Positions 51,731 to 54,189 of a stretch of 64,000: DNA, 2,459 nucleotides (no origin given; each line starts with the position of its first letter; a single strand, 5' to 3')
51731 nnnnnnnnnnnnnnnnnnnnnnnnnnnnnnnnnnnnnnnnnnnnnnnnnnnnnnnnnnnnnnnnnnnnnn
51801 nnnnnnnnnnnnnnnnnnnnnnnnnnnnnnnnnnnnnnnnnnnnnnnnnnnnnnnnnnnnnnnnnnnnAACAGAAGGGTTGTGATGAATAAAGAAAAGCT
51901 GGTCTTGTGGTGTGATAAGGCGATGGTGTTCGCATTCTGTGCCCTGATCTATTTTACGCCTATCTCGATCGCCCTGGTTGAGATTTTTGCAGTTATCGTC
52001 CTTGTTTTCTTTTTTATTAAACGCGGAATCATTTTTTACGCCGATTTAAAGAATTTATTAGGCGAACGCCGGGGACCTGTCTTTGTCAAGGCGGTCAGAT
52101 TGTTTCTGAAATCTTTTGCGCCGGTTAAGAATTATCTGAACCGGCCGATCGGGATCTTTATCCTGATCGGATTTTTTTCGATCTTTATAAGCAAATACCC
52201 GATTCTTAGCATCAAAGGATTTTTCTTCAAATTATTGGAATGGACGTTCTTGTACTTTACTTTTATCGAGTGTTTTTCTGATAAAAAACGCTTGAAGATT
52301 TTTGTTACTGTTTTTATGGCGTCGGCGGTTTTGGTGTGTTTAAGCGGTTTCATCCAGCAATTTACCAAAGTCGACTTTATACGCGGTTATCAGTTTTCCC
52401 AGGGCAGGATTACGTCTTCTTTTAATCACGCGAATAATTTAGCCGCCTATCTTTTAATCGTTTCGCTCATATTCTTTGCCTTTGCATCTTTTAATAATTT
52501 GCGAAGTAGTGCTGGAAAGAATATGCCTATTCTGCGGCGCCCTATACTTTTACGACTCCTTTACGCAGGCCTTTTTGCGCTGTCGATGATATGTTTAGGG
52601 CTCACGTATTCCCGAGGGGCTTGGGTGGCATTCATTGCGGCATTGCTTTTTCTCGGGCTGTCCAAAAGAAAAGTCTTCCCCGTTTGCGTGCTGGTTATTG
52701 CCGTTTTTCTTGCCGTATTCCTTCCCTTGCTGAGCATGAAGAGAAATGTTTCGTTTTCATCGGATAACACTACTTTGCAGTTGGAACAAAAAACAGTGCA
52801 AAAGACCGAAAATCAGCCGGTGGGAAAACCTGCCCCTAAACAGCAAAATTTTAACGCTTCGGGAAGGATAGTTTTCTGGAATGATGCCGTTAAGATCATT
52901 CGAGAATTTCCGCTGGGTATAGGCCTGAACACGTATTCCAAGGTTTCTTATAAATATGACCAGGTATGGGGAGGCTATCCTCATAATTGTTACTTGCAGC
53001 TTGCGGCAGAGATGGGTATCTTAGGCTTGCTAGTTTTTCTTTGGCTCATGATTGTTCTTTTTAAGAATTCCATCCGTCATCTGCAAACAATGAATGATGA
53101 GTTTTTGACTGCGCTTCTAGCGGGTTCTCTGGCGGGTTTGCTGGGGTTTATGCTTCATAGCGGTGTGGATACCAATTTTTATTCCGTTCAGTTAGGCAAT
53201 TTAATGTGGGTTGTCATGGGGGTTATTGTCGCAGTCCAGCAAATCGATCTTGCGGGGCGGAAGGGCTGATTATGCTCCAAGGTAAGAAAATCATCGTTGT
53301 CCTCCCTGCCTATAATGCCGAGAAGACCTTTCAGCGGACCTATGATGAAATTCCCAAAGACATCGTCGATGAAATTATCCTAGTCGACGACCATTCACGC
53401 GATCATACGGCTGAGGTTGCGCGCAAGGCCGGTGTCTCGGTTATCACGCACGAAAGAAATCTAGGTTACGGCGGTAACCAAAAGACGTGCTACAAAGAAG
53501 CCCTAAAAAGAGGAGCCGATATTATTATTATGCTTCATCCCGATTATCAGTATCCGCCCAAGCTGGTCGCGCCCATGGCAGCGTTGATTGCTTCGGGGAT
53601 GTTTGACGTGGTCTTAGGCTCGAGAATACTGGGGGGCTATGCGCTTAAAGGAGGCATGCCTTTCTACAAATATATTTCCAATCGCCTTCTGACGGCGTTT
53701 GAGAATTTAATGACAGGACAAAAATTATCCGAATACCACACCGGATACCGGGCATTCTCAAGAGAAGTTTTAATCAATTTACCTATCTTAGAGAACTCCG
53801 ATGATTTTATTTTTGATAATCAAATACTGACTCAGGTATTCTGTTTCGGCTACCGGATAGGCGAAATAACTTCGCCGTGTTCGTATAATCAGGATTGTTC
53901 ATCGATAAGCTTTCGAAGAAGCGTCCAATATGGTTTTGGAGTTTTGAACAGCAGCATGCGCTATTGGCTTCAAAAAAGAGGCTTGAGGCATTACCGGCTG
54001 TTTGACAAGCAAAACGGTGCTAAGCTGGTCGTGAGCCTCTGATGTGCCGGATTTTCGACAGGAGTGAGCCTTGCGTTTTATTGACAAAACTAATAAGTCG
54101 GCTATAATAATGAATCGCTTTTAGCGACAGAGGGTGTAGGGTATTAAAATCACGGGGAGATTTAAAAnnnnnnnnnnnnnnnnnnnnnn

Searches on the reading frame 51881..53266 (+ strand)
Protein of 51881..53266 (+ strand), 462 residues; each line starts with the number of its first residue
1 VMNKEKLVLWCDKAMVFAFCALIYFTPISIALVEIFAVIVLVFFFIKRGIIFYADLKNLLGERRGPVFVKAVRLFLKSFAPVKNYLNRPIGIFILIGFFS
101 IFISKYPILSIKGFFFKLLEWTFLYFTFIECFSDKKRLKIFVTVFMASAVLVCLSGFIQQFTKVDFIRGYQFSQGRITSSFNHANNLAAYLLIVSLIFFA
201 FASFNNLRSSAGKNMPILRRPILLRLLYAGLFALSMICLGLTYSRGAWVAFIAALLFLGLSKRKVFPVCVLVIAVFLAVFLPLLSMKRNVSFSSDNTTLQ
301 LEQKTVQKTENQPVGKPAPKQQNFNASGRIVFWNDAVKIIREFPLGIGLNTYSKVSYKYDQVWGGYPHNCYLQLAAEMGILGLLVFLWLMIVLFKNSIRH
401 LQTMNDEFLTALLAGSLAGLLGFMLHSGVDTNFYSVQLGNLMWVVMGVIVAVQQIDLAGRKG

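Call 5: search_protein_families(library=pfam, proteins=[window:51881-53266:+], max_evalue=1)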
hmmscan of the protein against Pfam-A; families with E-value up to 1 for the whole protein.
window:51881-53266:+ (462 aa): 1 family
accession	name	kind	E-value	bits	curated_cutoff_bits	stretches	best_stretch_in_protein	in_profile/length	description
PF04932.20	Wzy_C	-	7.9e-25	87.8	31.7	1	231-387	2-149/149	O-Antigen ligase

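Call 6: search_protein_families(library=ncbifam, proteins=[window:51881-53266:+], max_evalue=1)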
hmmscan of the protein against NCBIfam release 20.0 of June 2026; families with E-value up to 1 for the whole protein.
window:51881-53266:+ (462 aa): 2 families
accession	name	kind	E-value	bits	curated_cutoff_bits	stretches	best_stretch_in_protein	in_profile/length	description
TIGR00947.1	2A73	equivalog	1.3e-22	80.4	366.4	2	329-453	292-423/425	IctB family putative bicarbonate transporter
NF012031.0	PRK15487.1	equivalog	0.015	14.4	277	1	367-453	320-402/404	O-antigen ligase RfaL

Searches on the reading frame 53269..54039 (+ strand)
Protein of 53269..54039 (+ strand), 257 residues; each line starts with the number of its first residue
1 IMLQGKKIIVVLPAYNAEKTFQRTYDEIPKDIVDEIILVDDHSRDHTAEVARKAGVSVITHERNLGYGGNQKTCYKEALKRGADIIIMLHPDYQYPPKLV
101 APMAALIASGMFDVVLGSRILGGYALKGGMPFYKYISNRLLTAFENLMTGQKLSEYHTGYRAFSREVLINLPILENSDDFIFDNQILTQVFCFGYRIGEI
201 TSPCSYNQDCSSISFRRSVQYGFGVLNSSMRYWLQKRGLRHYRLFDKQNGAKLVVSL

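Call 15: search_protein_families(library=pfam, proteins=[window:53269-54039:+], max_evalue=0.001)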
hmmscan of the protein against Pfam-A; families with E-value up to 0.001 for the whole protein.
window:53269-54039:+ (257 aa): 1 family
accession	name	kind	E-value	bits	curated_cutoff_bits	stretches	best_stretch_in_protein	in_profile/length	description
PF00535.33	Glycos_transf_2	-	4.1e-24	85.8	23.3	1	10-169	2-165/168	Glycosyl transferase family 2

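Call 73: search_protein_families(library=ncbifam, proteins=[window:53269-54039:+], max_evalue=0.01)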
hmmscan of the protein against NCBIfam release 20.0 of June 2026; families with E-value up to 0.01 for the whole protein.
window:53269-54039:+ (257 aa): 15 families
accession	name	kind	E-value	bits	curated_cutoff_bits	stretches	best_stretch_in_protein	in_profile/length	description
NF058614.1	PPMAGASynPpgS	equivalog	2.2e-18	66.5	370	1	9-176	3-170/226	polyprenyl-phospho-N-acetylgalactosaminyl synthase PpgS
TIGR04182.1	glyco_TIGR04182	equivalog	3e-18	66.2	325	1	8-174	2-162/293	S-layer glycoprotein N-glycosyltransferase AglJ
NF041391.1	DPhHxTase_Halo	equivalog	3.9e-17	62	375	1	14-200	3-179/213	dolichyl-phosphate hexose transferase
NF010496.0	PRK13915.1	equivalog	9.9e-11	41.3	262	1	4-66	29-96/307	glucosyl-3-phosphoglycerate synthase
NF047588.1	GlcsyltransPgfSStrep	equivalog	1.1e-09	37.9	500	1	7-180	2-176/308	glycosyltransferase PgfS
TIGR04283.1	glyco_like_mftF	equivalog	8.1e-09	35.4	182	1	10-107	3-97/221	TIGR04283 family arsenosugar biosynthesis glycosyltransferase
NF007986.1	PRK10714.1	equivalog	1.1e-08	34.5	529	1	6-171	6-172/316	undecaprenyl-phosphate 4-deoxy-4-formamido-L-arabinose transferase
TIGR01556.1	rhamnosyltran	subfamily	2.5e-05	23.6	200.55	1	19-110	8-101/281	rhamnosyltransferase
NF041875.1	EPS_EpsD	equivalog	4.1e-05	23.2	370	1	10-169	3-168/325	exopolysaccharide biosynthesis glycosyltransferase EpsD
NF041865.1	EpsU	equivalog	0.00047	19.3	700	1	6-110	39-150/394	exopolysaccharide biosynthesis GT2 family glycosyltransferase EpsU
NF007482.0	PRK10073.1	equivalog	0.00052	19.1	423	1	4-53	4-55/334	glycosyltransferase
TIGR03965.1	mycofact_glyco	equivalog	0.00085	18.3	280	1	7-67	75-142/467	mycofactocin biosynthesis glycosyltransferase MftF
TIGR03469.1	HpnB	hypoth_equivalog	0.0014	17.8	379.25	1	8-58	46-99/386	hopene-associated glycosyltransferase HpnB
NF047683.1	TeichurnBiosyTuaG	equivalog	0.0015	18.2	400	1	4-53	4-55/252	teichuronic acid biosynthesis protein TuaG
TIGR03937.1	PgaC_IcaA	equivalog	0.0058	15.6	422.3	1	6-66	45-112/407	poly-beta-1,6-N-acetyl-D-glucosamine synthase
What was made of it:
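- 53269..54042 (+): Fourth DPM1/PpgS-type GT2, abutting the Wzy_C gene upstream. Calls 15 and 73.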
